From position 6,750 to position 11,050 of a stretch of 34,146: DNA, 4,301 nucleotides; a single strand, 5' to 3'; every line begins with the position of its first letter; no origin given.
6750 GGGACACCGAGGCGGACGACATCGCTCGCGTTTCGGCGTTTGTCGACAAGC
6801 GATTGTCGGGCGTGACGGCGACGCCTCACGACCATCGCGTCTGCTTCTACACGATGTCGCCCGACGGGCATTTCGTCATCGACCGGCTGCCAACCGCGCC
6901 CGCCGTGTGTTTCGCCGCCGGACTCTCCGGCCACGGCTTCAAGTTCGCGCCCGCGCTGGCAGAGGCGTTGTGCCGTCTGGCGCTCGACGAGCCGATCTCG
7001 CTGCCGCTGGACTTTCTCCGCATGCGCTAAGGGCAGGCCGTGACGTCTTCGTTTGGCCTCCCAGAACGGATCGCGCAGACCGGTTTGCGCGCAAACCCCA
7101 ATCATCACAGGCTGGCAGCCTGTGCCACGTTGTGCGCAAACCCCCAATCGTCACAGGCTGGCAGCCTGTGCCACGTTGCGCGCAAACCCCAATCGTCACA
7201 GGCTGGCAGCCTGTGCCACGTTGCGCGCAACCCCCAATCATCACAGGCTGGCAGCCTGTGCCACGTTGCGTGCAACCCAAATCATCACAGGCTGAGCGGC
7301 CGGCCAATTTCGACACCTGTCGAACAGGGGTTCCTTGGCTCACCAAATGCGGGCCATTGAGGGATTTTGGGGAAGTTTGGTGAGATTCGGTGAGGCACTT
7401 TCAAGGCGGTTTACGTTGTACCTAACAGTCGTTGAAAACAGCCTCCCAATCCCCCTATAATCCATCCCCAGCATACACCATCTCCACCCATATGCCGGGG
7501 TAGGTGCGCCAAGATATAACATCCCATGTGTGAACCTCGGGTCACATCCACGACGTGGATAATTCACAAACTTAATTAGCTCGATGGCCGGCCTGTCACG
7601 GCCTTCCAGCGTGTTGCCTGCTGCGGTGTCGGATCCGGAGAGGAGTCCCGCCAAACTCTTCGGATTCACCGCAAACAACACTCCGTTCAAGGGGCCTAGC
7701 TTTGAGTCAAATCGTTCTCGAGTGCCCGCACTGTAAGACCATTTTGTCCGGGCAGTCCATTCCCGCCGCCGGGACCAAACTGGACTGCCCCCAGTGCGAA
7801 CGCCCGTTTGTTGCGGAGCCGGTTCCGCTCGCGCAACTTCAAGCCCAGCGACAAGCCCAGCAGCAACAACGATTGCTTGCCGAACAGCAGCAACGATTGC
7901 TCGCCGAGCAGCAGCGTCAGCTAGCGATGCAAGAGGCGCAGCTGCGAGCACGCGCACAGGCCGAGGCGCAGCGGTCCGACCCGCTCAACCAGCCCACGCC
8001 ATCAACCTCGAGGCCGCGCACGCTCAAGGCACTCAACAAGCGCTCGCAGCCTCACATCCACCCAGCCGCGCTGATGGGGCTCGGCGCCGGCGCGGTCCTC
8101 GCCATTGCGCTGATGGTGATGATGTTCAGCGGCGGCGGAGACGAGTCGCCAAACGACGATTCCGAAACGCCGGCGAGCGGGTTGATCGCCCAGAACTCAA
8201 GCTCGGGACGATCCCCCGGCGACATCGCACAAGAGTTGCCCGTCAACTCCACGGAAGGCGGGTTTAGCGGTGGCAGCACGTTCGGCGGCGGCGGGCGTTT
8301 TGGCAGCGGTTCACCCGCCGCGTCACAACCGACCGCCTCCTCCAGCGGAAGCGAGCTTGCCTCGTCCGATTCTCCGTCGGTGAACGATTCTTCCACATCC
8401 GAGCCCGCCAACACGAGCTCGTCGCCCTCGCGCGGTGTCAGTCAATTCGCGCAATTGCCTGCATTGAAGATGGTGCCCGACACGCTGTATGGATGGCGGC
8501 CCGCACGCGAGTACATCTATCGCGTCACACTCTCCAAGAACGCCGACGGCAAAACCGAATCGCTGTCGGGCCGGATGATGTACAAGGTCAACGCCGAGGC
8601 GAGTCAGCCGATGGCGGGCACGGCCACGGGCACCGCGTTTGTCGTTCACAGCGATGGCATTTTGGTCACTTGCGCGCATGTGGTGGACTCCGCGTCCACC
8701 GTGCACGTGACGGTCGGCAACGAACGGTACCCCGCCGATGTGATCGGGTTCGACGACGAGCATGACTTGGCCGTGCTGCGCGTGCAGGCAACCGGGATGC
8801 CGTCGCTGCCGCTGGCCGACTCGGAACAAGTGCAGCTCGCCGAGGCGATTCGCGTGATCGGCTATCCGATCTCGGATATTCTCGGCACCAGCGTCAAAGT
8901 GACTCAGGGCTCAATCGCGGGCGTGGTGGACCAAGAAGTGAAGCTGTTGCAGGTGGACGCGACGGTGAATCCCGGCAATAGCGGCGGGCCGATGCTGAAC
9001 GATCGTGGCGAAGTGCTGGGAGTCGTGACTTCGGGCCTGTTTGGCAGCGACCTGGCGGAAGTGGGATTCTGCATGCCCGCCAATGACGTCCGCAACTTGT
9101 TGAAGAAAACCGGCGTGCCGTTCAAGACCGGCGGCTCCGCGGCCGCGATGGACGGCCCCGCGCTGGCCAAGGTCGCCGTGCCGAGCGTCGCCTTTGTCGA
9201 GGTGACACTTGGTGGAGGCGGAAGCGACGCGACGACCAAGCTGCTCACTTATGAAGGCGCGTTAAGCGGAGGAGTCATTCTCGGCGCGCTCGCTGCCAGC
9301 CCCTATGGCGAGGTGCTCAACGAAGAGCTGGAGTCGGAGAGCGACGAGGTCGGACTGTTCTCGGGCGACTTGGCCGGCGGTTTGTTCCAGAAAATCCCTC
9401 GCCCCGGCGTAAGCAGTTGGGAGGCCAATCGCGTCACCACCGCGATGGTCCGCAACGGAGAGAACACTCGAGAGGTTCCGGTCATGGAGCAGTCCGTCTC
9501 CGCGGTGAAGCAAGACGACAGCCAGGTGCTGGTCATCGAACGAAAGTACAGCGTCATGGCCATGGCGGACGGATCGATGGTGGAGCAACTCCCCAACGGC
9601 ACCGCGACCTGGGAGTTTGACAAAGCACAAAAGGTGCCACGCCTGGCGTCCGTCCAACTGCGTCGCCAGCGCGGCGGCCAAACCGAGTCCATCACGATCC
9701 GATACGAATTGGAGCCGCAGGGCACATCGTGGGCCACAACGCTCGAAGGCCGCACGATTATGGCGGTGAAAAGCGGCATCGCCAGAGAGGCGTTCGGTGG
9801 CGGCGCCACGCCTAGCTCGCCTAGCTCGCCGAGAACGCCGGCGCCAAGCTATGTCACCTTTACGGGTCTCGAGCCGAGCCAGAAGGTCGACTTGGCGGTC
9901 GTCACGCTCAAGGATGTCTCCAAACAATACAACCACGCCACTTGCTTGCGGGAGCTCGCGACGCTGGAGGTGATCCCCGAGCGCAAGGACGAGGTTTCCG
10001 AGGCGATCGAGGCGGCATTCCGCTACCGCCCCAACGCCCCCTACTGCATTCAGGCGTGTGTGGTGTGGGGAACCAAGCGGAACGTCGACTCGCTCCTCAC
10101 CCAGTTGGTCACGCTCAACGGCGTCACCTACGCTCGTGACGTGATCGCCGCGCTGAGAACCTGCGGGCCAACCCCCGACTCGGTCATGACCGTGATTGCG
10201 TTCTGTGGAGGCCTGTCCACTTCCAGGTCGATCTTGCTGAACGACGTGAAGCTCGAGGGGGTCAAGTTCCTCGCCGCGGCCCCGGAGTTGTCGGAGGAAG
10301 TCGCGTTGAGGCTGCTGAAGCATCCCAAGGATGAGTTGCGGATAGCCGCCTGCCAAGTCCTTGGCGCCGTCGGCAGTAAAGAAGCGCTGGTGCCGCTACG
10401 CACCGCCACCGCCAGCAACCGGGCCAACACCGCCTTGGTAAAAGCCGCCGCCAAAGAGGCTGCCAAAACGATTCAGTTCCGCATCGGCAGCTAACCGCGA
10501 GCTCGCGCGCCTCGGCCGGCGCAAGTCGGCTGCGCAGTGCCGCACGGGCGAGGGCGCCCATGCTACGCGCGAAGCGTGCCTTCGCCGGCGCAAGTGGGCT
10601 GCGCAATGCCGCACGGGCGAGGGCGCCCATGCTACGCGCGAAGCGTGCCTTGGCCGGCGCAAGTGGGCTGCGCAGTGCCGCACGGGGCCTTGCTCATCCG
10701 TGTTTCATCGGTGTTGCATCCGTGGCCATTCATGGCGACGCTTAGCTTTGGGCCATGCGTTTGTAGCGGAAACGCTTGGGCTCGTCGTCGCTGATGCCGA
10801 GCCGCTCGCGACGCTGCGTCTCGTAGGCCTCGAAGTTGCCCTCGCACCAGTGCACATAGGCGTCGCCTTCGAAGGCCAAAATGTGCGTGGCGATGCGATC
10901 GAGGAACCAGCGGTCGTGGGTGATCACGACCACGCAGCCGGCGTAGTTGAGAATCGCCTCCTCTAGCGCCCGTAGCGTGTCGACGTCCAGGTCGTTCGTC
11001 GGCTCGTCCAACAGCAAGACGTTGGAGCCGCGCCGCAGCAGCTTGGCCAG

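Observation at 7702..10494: Unusual architecture: N-terminal zinc ribbon, coiled coil, single TM helix, HtrA-like S1 protease and C-terminal HEAT repeats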

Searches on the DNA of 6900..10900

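Call 45: search_rna_families(source=window, start=6900, end=10900, threshold=evalue, max_evalue=1)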
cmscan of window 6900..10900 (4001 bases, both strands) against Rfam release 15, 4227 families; matches with E-value up to 1: 2.
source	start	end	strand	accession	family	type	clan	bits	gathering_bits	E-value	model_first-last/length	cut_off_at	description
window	10006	10094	+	RF01921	mir-1296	Gene; miRNA;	-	23.2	100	0.38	1-87/87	no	mir-1296 microRNA precursor family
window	8047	8153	-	RF02237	asX3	Gene; sRNA;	-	20.4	40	0.45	1-182/182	no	Xanthomonas sRNA asX3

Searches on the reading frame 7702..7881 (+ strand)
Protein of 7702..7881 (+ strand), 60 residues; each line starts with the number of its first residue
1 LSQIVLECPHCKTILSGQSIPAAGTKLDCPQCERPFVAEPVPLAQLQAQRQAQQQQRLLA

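Call 64: search_protein_families(library=pfam, proteins=[window:7702-7881:+], max_evalue=0.1)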
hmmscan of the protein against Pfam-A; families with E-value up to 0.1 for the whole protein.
seq(60 aa): 19 families
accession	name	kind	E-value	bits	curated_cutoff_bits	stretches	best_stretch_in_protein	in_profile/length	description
PF13717.11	Zn_ribbon_4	-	0.001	19.4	30.3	1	7-36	4-35/36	zinc-ribbon domain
PF23548.1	Zn_ribbon_FGT1_2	-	0.0013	18.7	27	1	6-33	3-27/35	FORGETTER1 second zinc ribbon domain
PF22747.2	Zn_ribbon_DUF2089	-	0.0014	19.1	27.6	1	6-18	13-25/32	DUF2089 zinc ribbon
PF09297.16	Zn_ribbon_NUD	-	0.0025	17.9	24.8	0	22-34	17-29/32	NADH pyrophosphatase zinc ribbon domain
PF24042.1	DUF7351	-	0.0027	17.9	31.2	1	7-52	3-47/177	Domain of unknown function (DUF7351)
PF24441.1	DUF7560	-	0.0037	17.4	27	0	1-13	1-13/44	Family of unknown function (DUF7560)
PF18048.7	TRAF6_Z2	-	0.0062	17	27.4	1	28-36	5-13/27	TNF receptor-associated factor 6 zinc finger 2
PF25206.1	DUF7836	-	0.015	15.6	26.7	0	3-33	5-37/59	Domain of unknown function (DUF7836)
PF24166.1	DUF7410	-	0.017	15.5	27.5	1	29-39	1-11/22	Domain of unknown function (DUF7410)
PF14369.11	Zn_ribbon_19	-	0.018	15.6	30.8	0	28-39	22-34/35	zinc-ribbon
PF13248.11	Zn_ribbon_3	-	0.02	14.8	27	0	7-16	4-13/26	zinc-ribbon domain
PF23551.1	Zn_ribbon_20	-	0.034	14.6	27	0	25-38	21-34/35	Zinc beta-ribbon domain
PF24110.1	DUF7385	-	0.037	14.1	28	0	26-36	26-36/72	Family of unknown function (DUF7385)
PF22289.1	DmmA-like_C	-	0.043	14.2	27.4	1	8-35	4-27/44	Dimethylamine monooxygenase subunit DmmA-like, C-terminal domain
PF24460.1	DUF7575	-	0.043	13.6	28.5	0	7-12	5-10/28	Domain of unknown function (DUF7575)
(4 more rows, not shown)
